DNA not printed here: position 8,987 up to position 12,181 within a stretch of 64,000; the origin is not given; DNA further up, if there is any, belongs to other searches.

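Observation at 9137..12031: Covalently duplicated PilB/GspE secretion ATPase (two complete motor modules in one 964-aa polypeptide)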

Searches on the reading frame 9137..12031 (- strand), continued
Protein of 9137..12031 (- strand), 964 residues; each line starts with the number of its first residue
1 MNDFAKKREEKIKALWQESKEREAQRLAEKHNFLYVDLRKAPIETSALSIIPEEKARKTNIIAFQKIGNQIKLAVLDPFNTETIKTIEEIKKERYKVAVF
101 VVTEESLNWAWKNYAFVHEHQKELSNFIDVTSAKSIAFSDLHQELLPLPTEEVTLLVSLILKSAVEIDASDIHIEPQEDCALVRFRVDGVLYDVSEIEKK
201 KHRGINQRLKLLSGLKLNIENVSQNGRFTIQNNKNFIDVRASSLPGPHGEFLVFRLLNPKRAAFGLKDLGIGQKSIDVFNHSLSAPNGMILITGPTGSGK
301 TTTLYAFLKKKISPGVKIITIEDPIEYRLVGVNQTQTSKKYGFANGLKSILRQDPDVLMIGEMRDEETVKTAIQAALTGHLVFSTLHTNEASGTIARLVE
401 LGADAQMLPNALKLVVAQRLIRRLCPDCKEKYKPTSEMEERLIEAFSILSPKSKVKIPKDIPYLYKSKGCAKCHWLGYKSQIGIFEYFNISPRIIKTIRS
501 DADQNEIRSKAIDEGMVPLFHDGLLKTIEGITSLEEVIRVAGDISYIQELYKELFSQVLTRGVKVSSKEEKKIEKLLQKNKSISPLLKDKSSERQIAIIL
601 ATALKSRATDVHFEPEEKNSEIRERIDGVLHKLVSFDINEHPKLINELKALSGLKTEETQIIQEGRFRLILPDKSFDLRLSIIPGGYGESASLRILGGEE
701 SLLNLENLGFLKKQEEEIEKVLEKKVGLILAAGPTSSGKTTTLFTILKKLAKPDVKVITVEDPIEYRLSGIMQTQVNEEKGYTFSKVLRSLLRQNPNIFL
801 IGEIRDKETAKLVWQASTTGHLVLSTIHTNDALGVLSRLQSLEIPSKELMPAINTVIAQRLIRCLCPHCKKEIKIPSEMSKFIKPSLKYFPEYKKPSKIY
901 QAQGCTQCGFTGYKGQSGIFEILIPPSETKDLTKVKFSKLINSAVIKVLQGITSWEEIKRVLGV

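Call 47: find_encoding_contigs(protein=P0092, flank=10000, max_places=1)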
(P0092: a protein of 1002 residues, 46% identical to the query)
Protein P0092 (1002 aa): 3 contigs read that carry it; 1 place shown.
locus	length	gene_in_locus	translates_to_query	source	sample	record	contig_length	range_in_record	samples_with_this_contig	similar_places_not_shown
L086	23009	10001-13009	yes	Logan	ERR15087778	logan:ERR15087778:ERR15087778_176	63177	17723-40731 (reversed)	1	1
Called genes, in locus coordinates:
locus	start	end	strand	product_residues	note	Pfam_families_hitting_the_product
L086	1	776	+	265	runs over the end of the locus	PF00702:Hydrolase, PF13419:HAD_2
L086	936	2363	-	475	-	PF00478:IMPDH, PF00571:CBS, PF00977:His_biosynth (faint), PF01070:FMN_dh, PF01180:DHO_dh (faint), PF03060:NMO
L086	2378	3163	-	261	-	PF04471:Mrr_cat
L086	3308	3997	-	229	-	-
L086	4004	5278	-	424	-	PF04932:Wzy_C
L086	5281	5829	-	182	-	-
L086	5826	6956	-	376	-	PF01490:Aa_trans, PF03222:Trp_Tyr_perm (weak)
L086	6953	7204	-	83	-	-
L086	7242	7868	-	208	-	PF18306:LDcluster4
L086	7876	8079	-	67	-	-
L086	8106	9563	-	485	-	PF01139:RtcB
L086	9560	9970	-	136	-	PF01951:Archease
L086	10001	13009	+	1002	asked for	PF05157:MshEN, PF13401:AAA_22 (faint), PF00437:T2SSE, PF01637:ATPase_2 (faint), PF13191:AAA_16 (faint), PF13173:AAA_14 (faint), PF13555:AAA_29 (faint), PF00437:T2SSE, +2 more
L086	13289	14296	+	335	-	PF06068:TIP49 (faint), PF05496:RuvB_N, PF00004:AAA, PF07728:AAA_5, PF17864:AAA_lid_4, PF05491:WHD_RuvB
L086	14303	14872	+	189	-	PF20772:TACO1_YebC_N, PF01709:Transcrip_reg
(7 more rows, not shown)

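Call 53: find_encoding_contigs(protein=P0128, flank=10000, max_places=1)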
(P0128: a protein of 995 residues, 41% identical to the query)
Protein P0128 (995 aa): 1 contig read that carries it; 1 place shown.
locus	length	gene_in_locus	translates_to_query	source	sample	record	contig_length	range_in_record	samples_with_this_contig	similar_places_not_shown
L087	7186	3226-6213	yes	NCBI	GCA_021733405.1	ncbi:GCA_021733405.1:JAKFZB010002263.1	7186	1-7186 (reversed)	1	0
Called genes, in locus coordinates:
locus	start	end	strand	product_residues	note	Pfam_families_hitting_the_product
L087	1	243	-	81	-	?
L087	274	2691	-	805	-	PF02739:5_3_exonuc_N, PF01367:5_3_exonuc, PF00476:DNA_pol_A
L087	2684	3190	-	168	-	PF02367:TsaE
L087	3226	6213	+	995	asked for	PF00437:T2SSE, PF20720:nSTAND3 (faint), PF02399:Herpes_ori_bp (faint), PF25199:nSTAND_NTPase5 (faint), PF02492:cobW (faint), PF13173:AAA_14 (faint), PF13401:AAA_22 (faint), PF00437:T2SSE, +1 more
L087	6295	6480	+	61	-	-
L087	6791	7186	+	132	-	?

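Call 54: find_encoding_contigs(protein=P0129, flank=10000, max_places=1)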
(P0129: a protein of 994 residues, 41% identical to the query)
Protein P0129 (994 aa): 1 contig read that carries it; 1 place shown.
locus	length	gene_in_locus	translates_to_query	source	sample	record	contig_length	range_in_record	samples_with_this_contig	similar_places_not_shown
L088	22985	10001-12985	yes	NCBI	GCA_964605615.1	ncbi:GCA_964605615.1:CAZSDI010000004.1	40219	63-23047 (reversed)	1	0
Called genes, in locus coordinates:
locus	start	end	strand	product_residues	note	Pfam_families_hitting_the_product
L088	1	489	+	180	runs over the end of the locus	PF07705:CARDB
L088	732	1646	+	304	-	PF13191:AAA_16 (weak), PF23569:NBD_SMAX1, PF05621:TniB (faint), PF13173:AAA_14 (faint), PF13401:AAA_22 (weak), PF00004:AAA, PF17871:AAA_lid_9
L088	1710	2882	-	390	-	-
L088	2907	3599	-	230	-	-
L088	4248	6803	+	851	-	PF20720:nSTAND3 (faint), PF17871:AAA_lid_9, PF00004:AAA, PF07724:AAA_2, PF07728:AAA_5, PF10431:ClpB_D2-small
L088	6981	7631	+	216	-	PF07690:MFS_1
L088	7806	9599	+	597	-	PF14716:HHH_8, PF14520:HHH_5 (weak), PF14792:DNA_pol_B_palm (weak), PF14791:DNA_pol_B_thumb, PF02811:PHP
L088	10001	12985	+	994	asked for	PF00437:T2SSE, PF25199:nSTAND_NTPase5 (faint), PF00004:AAA (faint), PF13173:AAA_14 (faint), PF13401:AAA_22 (faint), PF13604:AAA_30 (faint), PF20720:nSTAND3 (faint), PF00437:T2SSE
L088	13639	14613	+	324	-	PF05496:RuvB_N, PF00004:AAA, PF07728:AAA_5 (weak), PF17864:AAA_lid_4, PF05491:WHD_RuvB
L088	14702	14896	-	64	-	-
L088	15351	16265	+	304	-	PF02899:Phage_int_SAM_1, PF13102:Phage_int_SAM_5, PF13495:Phage_int_SAM_4, PF00589:Phage_integrase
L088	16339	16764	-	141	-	-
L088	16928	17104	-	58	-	-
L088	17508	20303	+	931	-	PF00133:tRNA-synt_1, PF01406:tRNA-synt_1e (faint), PF09334:tRNA-synt_1g, PF13603:tRNA-synt_1_2, PF00133:tRNA-synt_1, PF08264:Anticodon_1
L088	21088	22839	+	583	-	-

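Call 55: find_encoding_contigs(protein=P0135, flank=10000, max_places=1)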
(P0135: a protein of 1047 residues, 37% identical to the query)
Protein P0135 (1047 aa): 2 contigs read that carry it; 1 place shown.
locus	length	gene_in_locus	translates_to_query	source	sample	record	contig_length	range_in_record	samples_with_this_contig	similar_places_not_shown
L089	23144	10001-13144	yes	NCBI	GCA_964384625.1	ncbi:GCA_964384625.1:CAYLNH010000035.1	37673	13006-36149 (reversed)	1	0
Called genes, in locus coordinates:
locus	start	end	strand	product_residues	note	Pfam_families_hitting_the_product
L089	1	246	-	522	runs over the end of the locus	PF00884:Sulfatase, PF01663:Phosphodiest (faint), PF16347:SGSH_C (weak)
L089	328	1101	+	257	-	PF03629:SASA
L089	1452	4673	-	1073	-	PF06452:CBM9_1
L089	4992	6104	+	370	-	PF01168:Ala_racemase_N, PF00842:Ala_racemase_C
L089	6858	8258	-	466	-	PF00884:Sulfatase, PF01663:Phosphodiest (faint), PF02995:DUF229 (faint), PF16347:SGSH_C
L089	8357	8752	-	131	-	-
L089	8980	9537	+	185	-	PF07638:Sigma70_ECF, PF04542:Sigma70_r2, PF08281:Sigma70_r4_2, PF04545:Sigma70_r4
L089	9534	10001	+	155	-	PF13490:zf-HC2 (weak), PF12728:HTH_17 (weak)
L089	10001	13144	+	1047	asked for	PF00482:T2SSF (weak), PF13191:AAA_16 (faint), PF00482:T2SSF, PF00437:T2SSE, PF13401:AAA_22 (faint), PF20720:nSTAND3 (faint), PF25199:nSTAND_NTPase5 (faint), PF00437:T2SSE, +1 more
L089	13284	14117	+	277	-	-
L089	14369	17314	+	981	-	-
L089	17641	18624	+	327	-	PF20030:bpMoxR, PF07726:AAA_3, PF07728:AAA_5, PF17863:AAA_lid_2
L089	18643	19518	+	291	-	PF01882:DUF58, PF13519:VWA_2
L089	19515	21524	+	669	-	PF07584:BatA (weak), PF13519:VWA_2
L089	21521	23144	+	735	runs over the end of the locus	-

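Call 60: search_protein_families(library=pfam, proteins=[P0135, P0128, P0129, P0201], max_evalue=0.00001)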
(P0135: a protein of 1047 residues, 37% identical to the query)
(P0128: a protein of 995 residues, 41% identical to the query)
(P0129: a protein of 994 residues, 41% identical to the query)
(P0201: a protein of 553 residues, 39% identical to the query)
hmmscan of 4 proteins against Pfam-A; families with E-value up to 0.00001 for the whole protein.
P0135 (1047 aa): 3 families
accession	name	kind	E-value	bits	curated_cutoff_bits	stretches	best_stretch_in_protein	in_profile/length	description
PF00437.27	T2SSE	-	3.3e-236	783.3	24.9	2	661-1042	6-370/370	Type II/IV secretion system protein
PF00482.28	T2SSF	-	5.4e-22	78.5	25.2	2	118-203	2-88/125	Type II secretion system (T2SS), protein F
PF13401.12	AAA_22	-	3.1e-06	28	27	0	798-840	6-48/130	AAA domain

P0128 (995 aa): 6 families
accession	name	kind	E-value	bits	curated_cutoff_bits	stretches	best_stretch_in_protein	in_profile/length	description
PF00437.27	T2SSE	-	3.8e-220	730.4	24.9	2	596-974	12-370/370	Type II/IV secretion system protein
PF25199.1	nSTAND_NTPase5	-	8.5e-08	32.6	34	0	723-768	38-84/145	Novel STAND NTPase 5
PF13173.12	AAA_14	-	2e-07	31.5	27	0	728-812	4-81/129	AAA domain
PF13401.12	AAA_22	-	3.9e-07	30.9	27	0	726-759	5-38/130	AAA domain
PF20720.3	nSTAND3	-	2.6e-06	27.7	27.2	0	297-334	17-54/155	Novel STAND NTPase 3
PF13191.12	AAA_16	-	4.3e-06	27.8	32.6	0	292-363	18-85/167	AAA ATPase domain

P0129 (994 aa): 4 families
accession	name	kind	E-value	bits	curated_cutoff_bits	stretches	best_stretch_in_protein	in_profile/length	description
PF00437.27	T2SSE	-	9.5e-222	735.7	24.9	2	158-547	9-369/370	Type II/IV secretion system protein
PF25199.1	nSTAND_NTPase5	-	3e-09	37.3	34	0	280-339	24-85/145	Novel STAND NTPase 5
PF13401.12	AAA_22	-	1.1e-07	32.6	27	0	295-333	4-42/130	AAA domain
PF20720.3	nSTAND3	-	4.5e-06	26.9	27.2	0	296-335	17-56/155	Novel STAND NTPase 3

P0201 (553 aa): 1 family
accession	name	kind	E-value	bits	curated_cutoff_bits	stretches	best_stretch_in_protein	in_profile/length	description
PF00437.27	T2SSE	-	4.2e-116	388.1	24.9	1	176-550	14-370/370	Type II/IV secretion system protein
